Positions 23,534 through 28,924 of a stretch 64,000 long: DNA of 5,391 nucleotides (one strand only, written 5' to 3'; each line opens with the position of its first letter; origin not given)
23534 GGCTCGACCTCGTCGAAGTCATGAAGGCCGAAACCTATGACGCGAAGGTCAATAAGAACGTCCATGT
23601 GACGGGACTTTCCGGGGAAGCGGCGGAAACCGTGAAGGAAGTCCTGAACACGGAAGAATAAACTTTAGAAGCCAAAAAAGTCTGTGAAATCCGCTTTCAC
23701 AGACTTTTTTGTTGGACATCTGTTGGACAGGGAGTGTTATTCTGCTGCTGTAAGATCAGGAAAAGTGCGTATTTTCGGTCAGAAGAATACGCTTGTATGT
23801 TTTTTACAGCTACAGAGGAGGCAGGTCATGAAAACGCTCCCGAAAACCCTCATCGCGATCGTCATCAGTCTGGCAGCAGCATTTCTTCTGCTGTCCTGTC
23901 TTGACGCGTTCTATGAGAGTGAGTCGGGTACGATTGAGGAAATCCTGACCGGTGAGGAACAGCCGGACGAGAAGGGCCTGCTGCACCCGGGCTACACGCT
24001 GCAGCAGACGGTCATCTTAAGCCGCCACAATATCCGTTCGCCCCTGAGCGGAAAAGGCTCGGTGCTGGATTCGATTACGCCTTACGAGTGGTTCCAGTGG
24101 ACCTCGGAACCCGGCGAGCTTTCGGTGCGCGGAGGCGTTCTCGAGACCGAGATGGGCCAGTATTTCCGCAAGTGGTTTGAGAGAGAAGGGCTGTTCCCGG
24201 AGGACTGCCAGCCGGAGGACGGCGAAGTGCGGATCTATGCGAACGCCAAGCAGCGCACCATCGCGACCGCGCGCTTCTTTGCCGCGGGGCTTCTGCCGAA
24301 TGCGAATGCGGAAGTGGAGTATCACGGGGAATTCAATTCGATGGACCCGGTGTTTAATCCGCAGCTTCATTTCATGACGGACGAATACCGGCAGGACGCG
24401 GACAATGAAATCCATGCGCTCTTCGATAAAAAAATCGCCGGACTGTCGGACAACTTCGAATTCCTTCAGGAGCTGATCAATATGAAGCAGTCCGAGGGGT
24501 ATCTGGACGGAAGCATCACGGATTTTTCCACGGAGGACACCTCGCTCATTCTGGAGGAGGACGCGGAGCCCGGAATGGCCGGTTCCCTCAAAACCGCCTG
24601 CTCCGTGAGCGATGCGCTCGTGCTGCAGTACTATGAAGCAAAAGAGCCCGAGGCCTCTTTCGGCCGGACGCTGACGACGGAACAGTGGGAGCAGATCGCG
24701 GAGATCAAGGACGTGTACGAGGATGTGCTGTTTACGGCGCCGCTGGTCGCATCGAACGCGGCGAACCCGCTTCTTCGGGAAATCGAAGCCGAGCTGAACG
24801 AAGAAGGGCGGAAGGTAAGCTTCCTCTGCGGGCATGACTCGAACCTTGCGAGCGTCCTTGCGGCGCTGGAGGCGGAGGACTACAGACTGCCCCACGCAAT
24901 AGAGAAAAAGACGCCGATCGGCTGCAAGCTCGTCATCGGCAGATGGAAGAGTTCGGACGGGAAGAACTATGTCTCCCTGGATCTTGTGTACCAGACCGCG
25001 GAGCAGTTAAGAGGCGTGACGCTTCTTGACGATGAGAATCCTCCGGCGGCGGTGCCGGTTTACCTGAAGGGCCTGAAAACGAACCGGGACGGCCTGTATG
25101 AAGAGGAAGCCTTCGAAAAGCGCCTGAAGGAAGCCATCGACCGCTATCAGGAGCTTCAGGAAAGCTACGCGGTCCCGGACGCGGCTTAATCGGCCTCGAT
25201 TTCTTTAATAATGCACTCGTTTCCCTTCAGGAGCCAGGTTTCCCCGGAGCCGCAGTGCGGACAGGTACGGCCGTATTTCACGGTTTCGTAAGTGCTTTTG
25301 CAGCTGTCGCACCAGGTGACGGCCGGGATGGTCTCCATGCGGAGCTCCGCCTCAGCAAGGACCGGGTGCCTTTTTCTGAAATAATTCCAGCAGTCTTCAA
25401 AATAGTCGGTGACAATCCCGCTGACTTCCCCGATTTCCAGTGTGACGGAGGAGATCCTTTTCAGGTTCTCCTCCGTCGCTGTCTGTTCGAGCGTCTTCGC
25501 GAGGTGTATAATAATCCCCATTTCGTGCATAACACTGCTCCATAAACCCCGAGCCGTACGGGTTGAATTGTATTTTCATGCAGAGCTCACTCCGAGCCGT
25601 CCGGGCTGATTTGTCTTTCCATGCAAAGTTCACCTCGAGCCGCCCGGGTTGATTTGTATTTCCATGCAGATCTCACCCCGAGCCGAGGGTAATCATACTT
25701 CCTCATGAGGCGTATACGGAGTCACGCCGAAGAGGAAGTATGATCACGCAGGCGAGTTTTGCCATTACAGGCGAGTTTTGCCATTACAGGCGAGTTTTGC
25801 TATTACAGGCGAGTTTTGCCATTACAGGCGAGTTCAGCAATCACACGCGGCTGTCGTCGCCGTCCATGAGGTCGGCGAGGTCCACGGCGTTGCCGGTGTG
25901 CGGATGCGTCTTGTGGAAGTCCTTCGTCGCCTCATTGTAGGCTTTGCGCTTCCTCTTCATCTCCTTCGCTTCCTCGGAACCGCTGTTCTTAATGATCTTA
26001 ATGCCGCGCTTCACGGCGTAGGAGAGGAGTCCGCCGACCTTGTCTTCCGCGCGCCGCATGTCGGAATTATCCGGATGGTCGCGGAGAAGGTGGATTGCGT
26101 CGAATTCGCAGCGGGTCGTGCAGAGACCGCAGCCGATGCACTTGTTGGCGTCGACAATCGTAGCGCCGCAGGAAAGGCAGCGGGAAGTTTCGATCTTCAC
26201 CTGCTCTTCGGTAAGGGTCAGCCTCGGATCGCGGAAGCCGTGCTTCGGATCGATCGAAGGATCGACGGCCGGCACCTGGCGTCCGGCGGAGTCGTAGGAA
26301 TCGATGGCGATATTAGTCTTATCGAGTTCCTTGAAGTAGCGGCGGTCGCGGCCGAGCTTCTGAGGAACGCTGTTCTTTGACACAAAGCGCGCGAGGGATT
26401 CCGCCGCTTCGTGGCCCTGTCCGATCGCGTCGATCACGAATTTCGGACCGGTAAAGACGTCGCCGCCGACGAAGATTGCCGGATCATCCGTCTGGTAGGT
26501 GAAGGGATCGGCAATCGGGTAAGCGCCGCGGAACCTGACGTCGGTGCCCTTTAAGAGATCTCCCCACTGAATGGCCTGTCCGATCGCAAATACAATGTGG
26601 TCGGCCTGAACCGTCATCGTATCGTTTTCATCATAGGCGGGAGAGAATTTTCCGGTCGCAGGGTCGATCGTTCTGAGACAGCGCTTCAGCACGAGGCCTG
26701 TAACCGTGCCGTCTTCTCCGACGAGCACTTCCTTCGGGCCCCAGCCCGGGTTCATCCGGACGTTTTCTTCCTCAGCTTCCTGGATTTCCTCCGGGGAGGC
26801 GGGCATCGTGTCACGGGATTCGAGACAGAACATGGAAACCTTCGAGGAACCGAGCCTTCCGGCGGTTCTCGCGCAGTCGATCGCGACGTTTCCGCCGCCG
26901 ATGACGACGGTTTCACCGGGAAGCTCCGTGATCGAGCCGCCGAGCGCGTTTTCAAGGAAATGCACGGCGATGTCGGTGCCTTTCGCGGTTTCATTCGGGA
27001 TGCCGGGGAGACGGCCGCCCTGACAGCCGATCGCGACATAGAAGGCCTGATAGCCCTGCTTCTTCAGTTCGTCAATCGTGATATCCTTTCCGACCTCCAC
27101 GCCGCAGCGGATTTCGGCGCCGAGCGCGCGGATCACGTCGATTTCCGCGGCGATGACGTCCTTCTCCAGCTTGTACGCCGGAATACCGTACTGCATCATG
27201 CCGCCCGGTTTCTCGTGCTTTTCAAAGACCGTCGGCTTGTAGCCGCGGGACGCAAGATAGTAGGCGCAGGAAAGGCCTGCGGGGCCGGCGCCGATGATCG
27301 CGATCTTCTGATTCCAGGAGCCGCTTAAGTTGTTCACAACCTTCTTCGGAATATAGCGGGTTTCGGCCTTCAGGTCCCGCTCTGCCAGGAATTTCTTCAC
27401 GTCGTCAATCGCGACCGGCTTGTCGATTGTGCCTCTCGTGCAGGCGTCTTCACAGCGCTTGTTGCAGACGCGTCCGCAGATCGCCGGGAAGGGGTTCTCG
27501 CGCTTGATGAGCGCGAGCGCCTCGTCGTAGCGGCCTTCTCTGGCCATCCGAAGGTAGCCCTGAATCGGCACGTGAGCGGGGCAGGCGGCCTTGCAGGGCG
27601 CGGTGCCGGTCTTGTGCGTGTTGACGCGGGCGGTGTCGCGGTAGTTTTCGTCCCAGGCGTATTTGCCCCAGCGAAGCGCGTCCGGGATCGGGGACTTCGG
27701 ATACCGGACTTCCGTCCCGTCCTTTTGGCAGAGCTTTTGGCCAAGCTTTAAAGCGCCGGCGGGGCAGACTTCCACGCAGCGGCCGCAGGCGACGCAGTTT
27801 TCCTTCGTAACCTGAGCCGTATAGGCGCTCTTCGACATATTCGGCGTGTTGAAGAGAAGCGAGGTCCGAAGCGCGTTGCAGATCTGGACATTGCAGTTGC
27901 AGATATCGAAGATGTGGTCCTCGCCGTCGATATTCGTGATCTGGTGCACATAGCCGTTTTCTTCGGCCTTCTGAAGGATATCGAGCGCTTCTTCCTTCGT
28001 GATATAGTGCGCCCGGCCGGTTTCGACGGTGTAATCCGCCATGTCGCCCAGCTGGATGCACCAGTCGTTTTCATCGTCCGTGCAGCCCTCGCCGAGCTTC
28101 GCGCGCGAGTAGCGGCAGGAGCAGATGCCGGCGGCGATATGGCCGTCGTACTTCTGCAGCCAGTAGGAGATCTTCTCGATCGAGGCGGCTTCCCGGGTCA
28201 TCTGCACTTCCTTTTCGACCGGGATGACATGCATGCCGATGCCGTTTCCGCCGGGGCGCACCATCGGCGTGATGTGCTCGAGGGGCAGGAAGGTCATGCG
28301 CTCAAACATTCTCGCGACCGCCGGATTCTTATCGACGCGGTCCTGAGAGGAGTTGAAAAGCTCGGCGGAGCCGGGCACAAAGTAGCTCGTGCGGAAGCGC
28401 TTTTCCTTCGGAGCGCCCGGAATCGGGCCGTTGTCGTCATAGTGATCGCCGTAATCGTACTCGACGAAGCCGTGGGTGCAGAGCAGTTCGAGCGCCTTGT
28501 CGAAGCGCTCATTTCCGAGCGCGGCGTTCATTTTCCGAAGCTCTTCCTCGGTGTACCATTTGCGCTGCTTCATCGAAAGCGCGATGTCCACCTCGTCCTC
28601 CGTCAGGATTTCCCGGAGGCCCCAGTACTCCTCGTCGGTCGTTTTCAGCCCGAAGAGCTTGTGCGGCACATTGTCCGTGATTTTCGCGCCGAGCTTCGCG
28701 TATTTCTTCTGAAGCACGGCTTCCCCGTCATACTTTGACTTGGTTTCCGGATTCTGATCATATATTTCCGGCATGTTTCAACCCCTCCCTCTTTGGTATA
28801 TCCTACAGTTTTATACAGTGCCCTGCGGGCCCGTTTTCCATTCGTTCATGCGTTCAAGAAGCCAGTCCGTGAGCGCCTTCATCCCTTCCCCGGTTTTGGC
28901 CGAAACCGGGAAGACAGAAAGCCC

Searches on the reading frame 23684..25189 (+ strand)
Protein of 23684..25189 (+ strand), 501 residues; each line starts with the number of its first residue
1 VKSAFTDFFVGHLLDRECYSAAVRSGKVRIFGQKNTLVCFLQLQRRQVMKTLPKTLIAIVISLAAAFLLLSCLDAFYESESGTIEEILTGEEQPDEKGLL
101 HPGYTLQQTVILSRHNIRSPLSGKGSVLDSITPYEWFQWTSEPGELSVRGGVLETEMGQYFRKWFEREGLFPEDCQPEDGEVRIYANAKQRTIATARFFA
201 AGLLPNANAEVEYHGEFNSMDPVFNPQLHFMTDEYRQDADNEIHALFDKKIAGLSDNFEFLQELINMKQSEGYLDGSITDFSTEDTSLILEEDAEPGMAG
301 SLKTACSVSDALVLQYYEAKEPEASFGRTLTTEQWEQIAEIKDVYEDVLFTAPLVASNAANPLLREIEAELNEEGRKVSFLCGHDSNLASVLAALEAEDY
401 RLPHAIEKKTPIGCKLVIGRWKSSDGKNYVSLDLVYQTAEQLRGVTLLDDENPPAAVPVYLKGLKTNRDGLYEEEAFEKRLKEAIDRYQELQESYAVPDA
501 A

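Call 17: search_protein_families(library=pfam, proteins=[window:23684-25189:+])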
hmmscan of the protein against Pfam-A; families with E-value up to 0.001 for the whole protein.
window:23684-25189:+ (501 aa): 1 family
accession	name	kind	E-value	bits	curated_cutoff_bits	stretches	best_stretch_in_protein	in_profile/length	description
PF00328.27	His_Phos_2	-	2.5e-23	83.5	23.6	1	105-430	1-349/354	Histidine phosphatase superfamily (branch 2)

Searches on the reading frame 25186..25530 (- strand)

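Call 17: search_protein_families(library=pfam, proteins=[window:25186-25530:-])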
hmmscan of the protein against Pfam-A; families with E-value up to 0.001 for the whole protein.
window:25186-25530:- (114 aa): 2 families
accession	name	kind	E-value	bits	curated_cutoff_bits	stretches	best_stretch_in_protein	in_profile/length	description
PF01155.25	HypA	-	2e-32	111.9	28.9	1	1-112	1-111/112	Hydrogenase/urease nickel incorporation, metallochaperone, hypA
PF23451.1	Zn_ribbon_PaaD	-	0.0008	19.4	27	0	89-99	16-26/53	PaaD zinc beta ribbon domain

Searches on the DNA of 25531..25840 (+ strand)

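Call 33: search_dna_similar(query=window:25531-25840:+, collection=plasmids, mode=distant, max_evalue=0.01)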
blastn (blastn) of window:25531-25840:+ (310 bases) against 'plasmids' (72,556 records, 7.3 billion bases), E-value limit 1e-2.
No match.

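Call 34: search_dna_similar(query=window:25531-25840:+, collection=phages, mode=distant, max_evalue=0.01)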
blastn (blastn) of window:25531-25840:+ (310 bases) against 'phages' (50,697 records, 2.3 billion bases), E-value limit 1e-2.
No match.

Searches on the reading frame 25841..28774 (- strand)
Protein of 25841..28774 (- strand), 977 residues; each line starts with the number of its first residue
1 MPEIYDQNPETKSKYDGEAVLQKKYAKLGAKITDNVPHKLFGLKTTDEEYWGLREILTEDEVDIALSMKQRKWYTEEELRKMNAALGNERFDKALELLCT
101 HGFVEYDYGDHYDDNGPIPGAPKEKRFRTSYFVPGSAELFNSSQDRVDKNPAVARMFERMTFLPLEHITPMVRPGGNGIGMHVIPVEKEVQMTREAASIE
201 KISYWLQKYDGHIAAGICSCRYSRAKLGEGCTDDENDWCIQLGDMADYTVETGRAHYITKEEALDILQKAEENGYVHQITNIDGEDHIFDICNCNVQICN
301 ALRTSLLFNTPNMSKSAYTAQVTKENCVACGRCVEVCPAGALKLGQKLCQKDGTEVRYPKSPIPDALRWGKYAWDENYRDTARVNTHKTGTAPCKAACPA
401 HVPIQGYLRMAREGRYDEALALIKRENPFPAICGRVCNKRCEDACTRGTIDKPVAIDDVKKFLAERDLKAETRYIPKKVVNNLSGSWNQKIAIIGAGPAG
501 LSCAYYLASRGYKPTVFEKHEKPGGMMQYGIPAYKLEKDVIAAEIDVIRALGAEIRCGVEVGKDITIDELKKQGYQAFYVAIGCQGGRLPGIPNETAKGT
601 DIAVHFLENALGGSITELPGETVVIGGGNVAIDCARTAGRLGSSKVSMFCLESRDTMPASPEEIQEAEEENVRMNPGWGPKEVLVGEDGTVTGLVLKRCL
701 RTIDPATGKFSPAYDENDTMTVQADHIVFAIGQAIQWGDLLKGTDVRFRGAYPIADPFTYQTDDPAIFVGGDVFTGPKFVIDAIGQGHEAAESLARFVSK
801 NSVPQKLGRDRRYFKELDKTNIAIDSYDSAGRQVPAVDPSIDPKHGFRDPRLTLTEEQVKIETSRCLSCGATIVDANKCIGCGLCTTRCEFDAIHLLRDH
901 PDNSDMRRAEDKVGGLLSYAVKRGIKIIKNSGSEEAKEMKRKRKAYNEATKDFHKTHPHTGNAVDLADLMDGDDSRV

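Call 17: search_protein_families(library=pfam, proteins=[window:25841-28774:-])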
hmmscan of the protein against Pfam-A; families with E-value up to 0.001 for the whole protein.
window:25841-28774:- (977 aa): 21 families
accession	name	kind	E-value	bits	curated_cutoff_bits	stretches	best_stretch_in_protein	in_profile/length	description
PF07992.20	Pyr_redox_2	-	1.9e-24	87.1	26.1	1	490-787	2-291/291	Pyridine nucleotide-disulphide oxidoreductase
PF14691.11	Fer4_20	-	1.5e-19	70.3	25.8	1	390-469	28-110/113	Dihydroprymidine dehydrogenase domain II, 4Fe-4S cluster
PF00070.33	Pyr_redox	-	2.8e-12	47.4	22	2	490-524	1-35/82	Pyridine nucleotide-disulphide oxidoreductase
PF13450.12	NAD_binding_8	-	3.7e-11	43.6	21.9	1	493-528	1-36/68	NAD(P)-binding Rossmann-like domain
PF00037.32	Fer4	-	1e-10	41.4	21.1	2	322-343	3-24/24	4Fe-4S binding domain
PF01266.30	DAO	-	6e-09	36.3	27.9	1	490-525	1-37/353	FAD dependent oxidoreductase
PF01946.23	Thi4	-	1.1e-07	31.8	26.2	1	473-530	2-60/235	Thi4 family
PF12837.12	Fer4_6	-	3.8e-07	30.2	25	1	320-342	2-24/24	4Fe-4S binding domain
PF13738.12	Pyr_redox_3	-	8.8e-07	28.9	30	0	493-521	2-31/305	Pyridine nucleotide-disulphide oxidoreductase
PF13484.11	Fer4_16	-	1.2e-05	26.4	30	1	326-400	1-65/66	4Fe-4S double cluster binding domain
PF21799.2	MurD-like_N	-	1.4e-05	25.7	27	1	490-528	2-40/88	Mur ligase MurD-like, N-terminal domain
PF03486.20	HI0933_like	-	1.7e-05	24.8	50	1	490-524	2-36/244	HI0933-like protein Rossmann domain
PF13187.11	Fer4_9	-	2.2e-05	24.8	27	0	310-341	16-51/52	4Fe-4S dicluster domain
PF13237.11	Fer4_10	-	2.7e-05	24.5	25.5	0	323-339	5-21/53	4Fe-4S dicluster domain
PF14697.11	Fer4_21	-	9.4e-05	22.9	35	1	294-342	13-57/59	4Fe-4S dicluster domain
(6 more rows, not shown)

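Call 21: find_homologous_proteins(query=window:25841-28774:-, max_evalue=1e-50)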
Query window:25841-28774:- (977 aa): 8000 proteins with E <= 1e-50 among 8000 candidates; the best 120 are listed.
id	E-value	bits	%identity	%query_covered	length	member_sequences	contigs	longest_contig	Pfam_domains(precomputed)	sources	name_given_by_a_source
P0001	0.0e+0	2126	92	100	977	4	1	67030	PF13450.13,PF07992.21,PF12837.13,PF00070.34,PF03486.21,PF13484.12,PF21799.3,PF01946.24,PF01266.31,PF14691.12,PF00037.33,PF13738.13,PF13237.12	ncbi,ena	-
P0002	0.0e+0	1945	82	100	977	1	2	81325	PF13450.13,PF07992.21,PF12837.13,PF00070.34,PF03486.21,PF13484.12,PF21799.3,PF12831.14,PF01946.24,PF01266.31,PF14691.12,PF00890.31,PF00037.33,PF13738.13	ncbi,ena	-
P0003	0.0e+0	1933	82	100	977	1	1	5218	PF13450.13,PF07992.21,PF12837.13,PF00070.34,PF03486.21,PF13484.12,PF21799.3,PF12831.14,PF01946.24,PF01266.31,PF14691.12,PF00037.33,PF13738.13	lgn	-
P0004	0.0e+0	1923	83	99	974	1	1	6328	PF13450.13,PF07992.21,PF12837.13,PF00070.34,PF03486.21,PF13484.12,PF12831.14,PF01946.24,PF01266.31,PF14691.12,PF00037.33,PF13738.13,PF13237.12,PF13187.12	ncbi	-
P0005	0.0e+0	1922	83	99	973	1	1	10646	PF13450.13,PF07992.21,PF12837.13,PF00070.34,PF03486.21,PF13484.12,PF21799.3,PF12831.14,PF01946.24,PF01266.31,PF14691.12,PF00890.31,PF00037.33,PF13738.13,PF13237.12,PF13187.12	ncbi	-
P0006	0.0e+0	1913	82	99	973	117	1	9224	PF01946.24,PF01266.31,PF13450.13,PF14691.12,PF07992.21,PF12837.13,PF00070.34,PF00037.33,PF13738.13,PF13484.12,PF12831.14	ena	-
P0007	0.0e+0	1913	82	99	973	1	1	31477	PF13450.13,PF07992.21,PF12837.13,PF00070.34,PF13484.12,PF12831.14,PF01946.24,PF01266.31,PF14691.12,PF00037.33,PF13738.13,PF01262.28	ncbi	-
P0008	0.0e+0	1912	83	99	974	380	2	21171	PF13450.13,PF07992.21,PF12837.13,PF00070.34,PF03486.21,PF12831.14,PF01946.24,PF01266.31,PF14691.12,PF00890.31,PF00037.33,PF13738.13,PF13237.12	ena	-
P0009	0.0e+0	1911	82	99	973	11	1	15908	PF13450.13,PF07992.21,PF12837.13,PF00070.34,PF13484.12,PF12831.14,PF01946.24,PF01266.31,PF14691.12,PF00037.33,PF13738.13,PF01262.28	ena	-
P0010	0.0e+0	1909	82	99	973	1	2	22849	PF13450.13,PF07992.21,PF12837.13,PF00070.34,PF13484.12,PF12831.14,PF01946.24,PF01266.31,PF14691.12,PF00037.33,PF13738.13,PF01262.28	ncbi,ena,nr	ncbi:MAG: FAD-dependent oxidoreductase [Clostridia bacterium]|nr:FAD-dependent oxidoreductase [Clost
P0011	0.0e+0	1909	83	99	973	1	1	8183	PF13450.13,PF07992.21,PF12837.13,PF00070.34,PF03486.21,PF13484.12,PF21799.3,PF12831.14,PF01946.24,PF01266.31,PF14691.12,PF00890.31,PF00037.33,PF13738.13,PF13237.12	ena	-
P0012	0.0e+0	1905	82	99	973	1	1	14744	PF13450.13,PF07992.21,PF12837.13,PF00070.34,PF13484.12,PF12838.13,PF12831.14,PF01946.24,PF01266.31,PF14691.12,PF00037.33,PF13738.13,PF13187.12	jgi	-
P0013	0.0e+0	1896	82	99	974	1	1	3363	PF13450.13,PF07992.21,PF12837.13,PF00070.34,PF03486.21,PF13484.12,PF12838.13,PF01946.24,PF01266.31,PF12797.13,PF14691.12,PF00037.33,PF13738.13,PF25160.2,PF13237.12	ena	-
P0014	0.0e+0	1894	83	99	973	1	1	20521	PF13450.13,PF07992.21,PF12837.13,PF00070.34,PF03486.21,PF13484.12,PF01946.24,PF01266.31,PF14691.12,PF00037.33,PF13738.13,PF25160.2,PF13237.12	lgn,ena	-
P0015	0.0e+0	1892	81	99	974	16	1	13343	PF13450.13,PF07992.21,PF12837.13,PF00070.34,PF03486.21,PF13484.12,PF21799.3,PF12831.14,PF01946.24,PF01266.31,PF14691.12,PF00890.31,PF00037.33,PF13738.13,PF13237.12,PF13187.12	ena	-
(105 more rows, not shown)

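Call 23: find_encoding_contigs(protein=P0001, flank=10000, max_places=6)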
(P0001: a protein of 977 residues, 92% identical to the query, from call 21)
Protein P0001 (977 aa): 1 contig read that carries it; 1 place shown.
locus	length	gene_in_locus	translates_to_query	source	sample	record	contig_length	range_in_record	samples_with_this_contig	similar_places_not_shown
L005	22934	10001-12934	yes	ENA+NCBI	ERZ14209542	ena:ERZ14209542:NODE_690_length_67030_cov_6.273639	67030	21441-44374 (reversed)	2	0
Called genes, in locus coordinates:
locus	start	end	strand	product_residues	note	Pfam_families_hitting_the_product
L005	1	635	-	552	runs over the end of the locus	PF12010:DUF3502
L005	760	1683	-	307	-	PF00528:BPD_transp_1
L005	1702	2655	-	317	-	PF00528:BPD_transp_1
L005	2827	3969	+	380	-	PF02311:AraC_binding (weak), PF07883:Cupin_2 (weak), PF12833:HTH_18, PF00165:HTH_AraC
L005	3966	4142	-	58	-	-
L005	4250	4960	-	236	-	PF13276:HTH_21, PF00665:rve, PF13683:rve_3, PF13333:rve_2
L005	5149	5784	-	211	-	PF13384:HTH_23 (faint), PF01527:HTH_Tnp_1 (weak), PF13518:HTH_28 (weak), PF01527:HTH_Tnp_1 (weak), PF13518:HTH_28, PF13551:HTH_29 (weak)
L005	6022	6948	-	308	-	PF01458:SUFBD_core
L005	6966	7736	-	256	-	PF00005:ABC_tran, PF02463:SMC_N (faint), PF13304:AAA_21 (faint)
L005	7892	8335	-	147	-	-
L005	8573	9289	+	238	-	PF03308:MeaB (faint), PF02492:cobW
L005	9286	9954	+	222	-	PF02492:cobW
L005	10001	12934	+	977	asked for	PF00037:Fer4 (weak), PF12837:Fer4_6 (faint), PF14691:Fer4_20, PF01946:Thi4 (weak), PF07992:Pyr_redox_2, PF01266:DAO, PF13450:NAD_binding_8, PF00037:Fer4 (weak), +6 more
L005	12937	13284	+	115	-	PF01155:HypA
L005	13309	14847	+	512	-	PF00890:FAD_binding_2 (weak), PF01266:DAO, PF03486:HI0933_like (faint), PF07992:Pyr_redox_2 (faint), PF12831:FAD_oxidored (weak), PF01593:Amino_oxidase, PF13450:NAD_binding_8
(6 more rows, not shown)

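Call 24: find_encoding_contigs(protein=P0002, flank=10000, max_places=6)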
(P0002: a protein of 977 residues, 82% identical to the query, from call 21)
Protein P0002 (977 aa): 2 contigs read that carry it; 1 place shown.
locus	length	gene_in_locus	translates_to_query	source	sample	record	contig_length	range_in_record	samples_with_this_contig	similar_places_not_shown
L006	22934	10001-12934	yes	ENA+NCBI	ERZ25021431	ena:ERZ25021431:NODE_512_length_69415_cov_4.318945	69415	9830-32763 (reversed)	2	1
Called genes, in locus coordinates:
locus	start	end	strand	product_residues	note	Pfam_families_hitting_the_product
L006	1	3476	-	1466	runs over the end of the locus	PF26918:Ig_Eae (faint), PF00395:SLH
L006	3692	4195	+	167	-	-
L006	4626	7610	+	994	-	PF08447:PAS_3 (weak), PF00990:GGDEF, PF00563:EAL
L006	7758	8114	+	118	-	PF00990:GGDEF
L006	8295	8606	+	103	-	-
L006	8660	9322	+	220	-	PF02492:cobW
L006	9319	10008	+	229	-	PF02492:cobW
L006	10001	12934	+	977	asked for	PF00037:Fer4 (weak), PF14691:Fer4_20, PF01946:Thi4 (weak), PF07992:Pyr_redox_2, PF01266:DAO, PF13450:NAD_binding_8, PF00070:Pyr_redox (weak), PF00037:Fer4 (weak), +7 more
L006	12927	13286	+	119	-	PF01155:HypA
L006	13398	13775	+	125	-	-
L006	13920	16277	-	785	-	PF04023:FeoA, PF00009:GTP_EFTU (faint), PF01926:MMR_HSR1, PF02421:FeoB_N, PF17910:FeoB_Cyto, PF07670:Gate, PF07664:FeoB_C, PF07670:Gate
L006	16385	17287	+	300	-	PF01545:Cation_efflux, PF16916:ZT_dimer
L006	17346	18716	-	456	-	PF00291:PALP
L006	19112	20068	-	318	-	PF01569:PAP2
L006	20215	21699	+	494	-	PF00817:IMS, PF11799:IMS_C (weak)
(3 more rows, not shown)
